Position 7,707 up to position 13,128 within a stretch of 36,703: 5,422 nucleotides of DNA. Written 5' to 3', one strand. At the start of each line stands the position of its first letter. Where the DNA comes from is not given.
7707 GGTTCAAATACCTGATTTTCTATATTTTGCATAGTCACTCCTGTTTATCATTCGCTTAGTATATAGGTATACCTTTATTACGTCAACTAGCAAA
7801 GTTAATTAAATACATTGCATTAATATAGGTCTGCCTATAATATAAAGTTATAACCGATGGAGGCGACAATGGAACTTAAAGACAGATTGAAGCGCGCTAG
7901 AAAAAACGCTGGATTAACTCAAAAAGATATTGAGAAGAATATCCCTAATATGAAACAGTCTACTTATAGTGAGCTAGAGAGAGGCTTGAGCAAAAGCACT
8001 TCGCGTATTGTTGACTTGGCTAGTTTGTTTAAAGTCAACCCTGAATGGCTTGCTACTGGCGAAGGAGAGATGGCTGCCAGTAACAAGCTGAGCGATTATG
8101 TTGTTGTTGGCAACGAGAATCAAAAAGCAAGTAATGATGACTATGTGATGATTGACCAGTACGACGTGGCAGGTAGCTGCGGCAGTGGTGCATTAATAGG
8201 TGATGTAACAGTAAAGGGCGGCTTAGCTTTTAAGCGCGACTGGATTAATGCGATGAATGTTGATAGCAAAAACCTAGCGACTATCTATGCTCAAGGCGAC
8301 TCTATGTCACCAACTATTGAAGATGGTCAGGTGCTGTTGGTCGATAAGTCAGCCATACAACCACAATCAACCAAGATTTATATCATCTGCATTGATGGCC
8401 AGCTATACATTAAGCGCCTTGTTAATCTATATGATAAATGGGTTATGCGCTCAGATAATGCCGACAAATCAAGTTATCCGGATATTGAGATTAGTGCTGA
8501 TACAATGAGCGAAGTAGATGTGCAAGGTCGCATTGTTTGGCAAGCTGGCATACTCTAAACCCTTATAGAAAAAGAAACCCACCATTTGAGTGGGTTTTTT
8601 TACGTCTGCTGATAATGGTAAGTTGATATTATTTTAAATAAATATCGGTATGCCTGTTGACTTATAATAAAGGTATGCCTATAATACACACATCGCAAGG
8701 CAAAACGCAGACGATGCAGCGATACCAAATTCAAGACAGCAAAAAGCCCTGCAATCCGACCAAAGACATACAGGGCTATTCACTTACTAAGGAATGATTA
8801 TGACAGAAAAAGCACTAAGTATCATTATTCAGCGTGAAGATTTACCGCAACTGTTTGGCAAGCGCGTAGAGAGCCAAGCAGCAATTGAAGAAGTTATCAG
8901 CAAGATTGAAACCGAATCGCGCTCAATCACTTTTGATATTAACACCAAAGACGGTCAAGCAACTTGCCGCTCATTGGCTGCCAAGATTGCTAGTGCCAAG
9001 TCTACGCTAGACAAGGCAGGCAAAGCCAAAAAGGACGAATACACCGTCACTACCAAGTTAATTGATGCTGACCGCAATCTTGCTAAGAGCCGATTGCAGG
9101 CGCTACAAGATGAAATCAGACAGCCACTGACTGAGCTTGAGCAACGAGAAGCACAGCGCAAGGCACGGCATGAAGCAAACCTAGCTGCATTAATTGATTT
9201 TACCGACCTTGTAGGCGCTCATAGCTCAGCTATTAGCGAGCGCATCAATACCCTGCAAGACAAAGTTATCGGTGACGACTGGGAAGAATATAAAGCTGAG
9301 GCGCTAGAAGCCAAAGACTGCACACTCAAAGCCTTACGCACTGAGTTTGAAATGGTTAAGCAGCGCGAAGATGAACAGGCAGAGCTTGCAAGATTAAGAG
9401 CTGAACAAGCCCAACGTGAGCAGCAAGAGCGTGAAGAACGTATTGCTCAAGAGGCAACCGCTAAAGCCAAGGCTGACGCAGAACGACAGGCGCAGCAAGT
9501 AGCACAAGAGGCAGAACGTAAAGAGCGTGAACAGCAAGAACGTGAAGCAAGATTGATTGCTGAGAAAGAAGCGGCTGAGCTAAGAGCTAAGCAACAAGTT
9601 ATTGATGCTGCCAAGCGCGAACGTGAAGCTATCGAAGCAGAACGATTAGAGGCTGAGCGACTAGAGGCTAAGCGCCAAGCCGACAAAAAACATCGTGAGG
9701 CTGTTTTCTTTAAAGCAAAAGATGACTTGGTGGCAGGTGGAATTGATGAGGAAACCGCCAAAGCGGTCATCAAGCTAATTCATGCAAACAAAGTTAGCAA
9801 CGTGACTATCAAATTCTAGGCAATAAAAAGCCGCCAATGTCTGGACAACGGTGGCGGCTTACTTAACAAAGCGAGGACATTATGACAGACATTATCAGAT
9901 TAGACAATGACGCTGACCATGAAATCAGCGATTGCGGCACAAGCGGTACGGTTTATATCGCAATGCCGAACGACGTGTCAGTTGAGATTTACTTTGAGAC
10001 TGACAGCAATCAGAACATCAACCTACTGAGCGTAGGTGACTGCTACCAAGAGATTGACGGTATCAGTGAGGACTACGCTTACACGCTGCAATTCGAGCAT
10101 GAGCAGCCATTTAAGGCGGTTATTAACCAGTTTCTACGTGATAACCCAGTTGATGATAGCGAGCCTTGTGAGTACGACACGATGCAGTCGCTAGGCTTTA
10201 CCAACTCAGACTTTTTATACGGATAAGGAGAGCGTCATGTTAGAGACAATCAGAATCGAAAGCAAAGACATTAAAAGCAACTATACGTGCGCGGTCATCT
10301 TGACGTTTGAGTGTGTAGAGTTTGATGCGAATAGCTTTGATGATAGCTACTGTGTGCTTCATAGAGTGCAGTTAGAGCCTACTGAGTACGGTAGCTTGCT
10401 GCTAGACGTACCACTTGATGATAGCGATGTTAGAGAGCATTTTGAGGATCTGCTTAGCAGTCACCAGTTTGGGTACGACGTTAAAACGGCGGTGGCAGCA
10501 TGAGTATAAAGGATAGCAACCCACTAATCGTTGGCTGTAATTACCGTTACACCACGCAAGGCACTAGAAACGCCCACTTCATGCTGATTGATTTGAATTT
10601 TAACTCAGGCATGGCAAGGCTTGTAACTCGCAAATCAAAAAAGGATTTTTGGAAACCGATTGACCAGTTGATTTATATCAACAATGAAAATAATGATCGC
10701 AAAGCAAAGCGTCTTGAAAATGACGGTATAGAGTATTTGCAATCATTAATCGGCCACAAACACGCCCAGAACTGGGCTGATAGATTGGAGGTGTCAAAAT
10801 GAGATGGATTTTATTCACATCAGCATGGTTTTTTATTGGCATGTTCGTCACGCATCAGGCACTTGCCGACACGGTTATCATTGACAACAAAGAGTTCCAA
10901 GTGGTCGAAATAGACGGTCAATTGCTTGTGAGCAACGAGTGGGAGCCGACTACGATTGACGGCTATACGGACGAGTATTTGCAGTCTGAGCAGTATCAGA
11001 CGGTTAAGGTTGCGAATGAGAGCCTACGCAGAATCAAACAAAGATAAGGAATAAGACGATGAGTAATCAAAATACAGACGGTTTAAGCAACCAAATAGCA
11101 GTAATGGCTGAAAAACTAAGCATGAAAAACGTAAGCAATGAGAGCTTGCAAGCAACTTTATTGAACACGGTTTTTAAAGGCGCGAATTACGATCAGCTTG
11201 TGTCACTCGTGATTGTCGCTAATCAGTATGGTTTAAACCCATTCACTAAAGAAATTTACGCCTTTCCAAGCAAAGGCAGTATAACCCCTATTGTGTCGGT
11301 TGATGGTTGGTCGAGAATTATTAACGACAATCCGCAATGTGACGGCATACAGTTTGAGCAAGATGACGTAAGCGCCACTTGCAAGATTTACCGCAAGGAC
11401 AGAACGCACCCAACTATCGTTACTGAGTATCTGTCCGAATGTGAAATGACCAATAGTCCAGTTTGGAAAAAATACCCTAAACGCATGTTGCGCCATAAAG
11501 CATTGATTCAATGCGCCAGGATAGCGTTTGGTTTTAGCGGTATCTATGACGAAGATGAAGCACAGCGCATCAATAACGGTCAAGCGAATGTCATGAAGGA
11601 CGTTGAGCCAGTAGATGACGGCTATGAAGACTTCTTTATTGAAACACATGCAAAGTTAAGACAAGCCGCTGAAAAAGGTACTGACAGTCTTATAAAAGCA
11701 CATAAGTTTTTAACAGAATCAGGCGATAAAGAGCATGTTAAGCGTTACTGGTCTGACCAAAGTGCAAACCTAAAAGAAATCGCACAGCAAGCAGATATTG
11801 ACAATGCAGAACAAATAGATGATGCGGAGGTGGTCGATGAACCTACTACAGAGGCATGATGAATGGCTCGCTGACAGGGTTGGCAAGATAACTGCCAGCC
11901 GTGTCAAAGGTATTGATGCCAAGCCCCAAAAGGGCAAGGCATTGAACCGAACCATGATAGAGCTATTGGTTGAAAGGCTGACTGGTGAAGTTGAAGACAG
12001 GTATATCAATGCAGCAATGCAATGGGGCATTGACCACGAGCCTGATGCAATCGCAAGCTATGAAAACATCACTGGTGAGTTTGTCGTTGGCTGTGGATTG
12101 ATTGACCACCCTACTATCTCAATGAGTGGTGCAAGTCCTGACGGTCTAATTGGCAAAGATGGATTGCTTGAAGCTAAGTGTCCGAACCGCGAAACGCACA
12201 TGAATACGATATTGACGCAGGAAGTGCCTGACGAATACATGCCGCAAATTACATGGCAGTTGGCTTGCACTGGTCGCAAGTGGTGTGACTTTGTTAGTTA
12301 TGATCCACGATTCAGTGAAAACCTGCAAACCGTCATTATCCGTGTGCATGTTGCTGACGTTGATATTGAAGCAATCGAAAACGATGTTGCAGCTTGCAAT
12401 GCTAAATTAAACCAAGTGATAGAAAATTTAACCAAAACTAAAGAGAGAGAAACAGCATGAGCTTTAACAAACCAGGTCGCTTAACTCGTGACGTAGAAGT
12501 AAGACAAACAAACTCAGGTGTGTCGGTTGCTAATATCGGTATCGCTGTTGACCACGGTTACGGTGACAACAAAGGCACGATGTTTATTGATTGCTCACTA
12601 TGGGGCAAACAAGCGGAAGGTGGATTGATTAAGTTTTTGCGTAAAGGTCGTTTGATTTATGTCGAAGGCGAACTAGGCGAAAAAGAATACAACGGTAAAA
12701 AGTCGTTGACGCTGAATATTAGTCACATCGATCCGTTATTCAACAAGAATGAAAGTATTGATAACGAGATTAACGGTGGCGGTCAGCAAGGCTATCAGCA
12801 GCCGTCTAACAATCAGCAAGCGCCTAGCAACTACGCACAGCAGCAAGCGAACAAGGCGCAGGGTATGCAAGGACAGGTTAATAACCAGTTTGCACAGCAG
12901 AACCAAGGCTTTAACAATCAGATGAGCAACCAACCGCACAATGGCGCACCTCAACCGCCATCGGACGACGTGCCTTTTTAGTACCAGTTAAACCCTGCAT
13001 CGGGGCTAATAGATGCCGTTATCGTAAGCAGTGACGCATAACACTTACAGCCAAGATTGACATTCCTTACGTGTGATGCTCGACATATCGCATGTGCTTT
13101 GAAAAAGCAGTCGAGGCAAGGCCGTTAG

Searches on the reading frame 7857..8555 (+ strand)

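Call 43: search_protein_families(library=pfam, proteins=[window:7857-8555:+], max_evalue=0.01)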
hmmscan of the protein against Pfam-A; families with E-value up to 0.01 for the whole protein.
window:7857-8555:+ (233 aa): 5 families
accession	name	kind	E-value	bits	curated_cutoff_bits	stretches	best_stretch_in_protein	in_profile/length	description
PF00717.28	Peptidase_S24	-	1.6e-17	63.7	23.3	1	120-227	19-116/116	Peptidase S24-like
PF01381.28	HTH_3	-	1e-08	35.5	23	1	11-65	1-55/55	Helix-turn-helix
PF12844.13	HTH_19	-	1.6e-08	34.7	30.2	1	10-71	3-64/64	Helix-turn-helix domain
PF13560.12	HTH_31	-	6.5e-05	23.6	27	1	9-63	4-59/64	Helix-turn-helix domain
PF10502.14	Peptidase_S26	-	0.0079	16.6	22.9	0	141-190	24-79/168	Signal peptidase, peptidase S26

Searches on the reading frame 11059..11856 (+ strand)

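Call 43: search_protein_families(library=pfam, proteins=[window:11059-11856:+], max_evalue=0.01)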
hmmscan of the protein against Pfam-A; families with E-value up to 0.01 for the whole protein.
window:11059-11856:+ (266 aa): 1 family
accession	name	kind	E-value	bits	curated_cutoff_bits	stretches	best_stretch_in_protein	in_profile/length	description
PF03837.19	RecT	-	1e-28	100.7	24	1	31-173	8-192/198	RecT family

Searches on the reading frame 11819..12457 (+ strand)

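Call 43: search_protein_families(library=pfam, proteins=[window:11819-12457:+], max_evalue=0.01)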
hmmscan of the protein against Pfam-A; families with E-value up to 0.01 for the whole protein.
window:11819-12457:+ (213 aa): 1 family
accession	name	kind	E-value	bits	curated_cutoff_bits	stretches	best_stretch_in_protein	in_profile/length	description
PF09588.16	YqaJ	-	3.4e-25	89.5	22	1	15-153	1-149/150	YqaJ-like viral recombinase domain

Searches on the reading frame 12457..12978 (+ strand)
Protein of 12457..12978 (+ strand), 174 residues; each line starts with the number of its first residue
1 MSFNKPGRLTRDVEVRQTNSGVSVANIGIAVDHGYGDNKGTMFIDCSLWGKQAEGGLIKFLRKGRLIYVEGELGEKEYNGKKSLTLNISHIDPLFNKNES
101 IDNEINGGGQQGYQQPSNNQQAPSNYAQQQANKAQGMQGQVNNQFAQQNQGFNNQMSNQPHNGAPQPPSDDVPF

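Call 43: search_protein_families(library=pfam, proteins=[window:12457-12978:+], max_evalue=0.01)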
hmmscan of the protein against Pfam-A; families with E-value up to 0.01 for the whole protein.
window:12457-12978:+ (174 aa): 1 family
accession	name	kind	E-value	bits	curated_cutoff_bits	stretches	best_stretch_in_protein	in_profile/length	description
PF00436.31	SSB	-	9.3e-15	55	26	1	7-83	8-88/104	Single-strand binding protein family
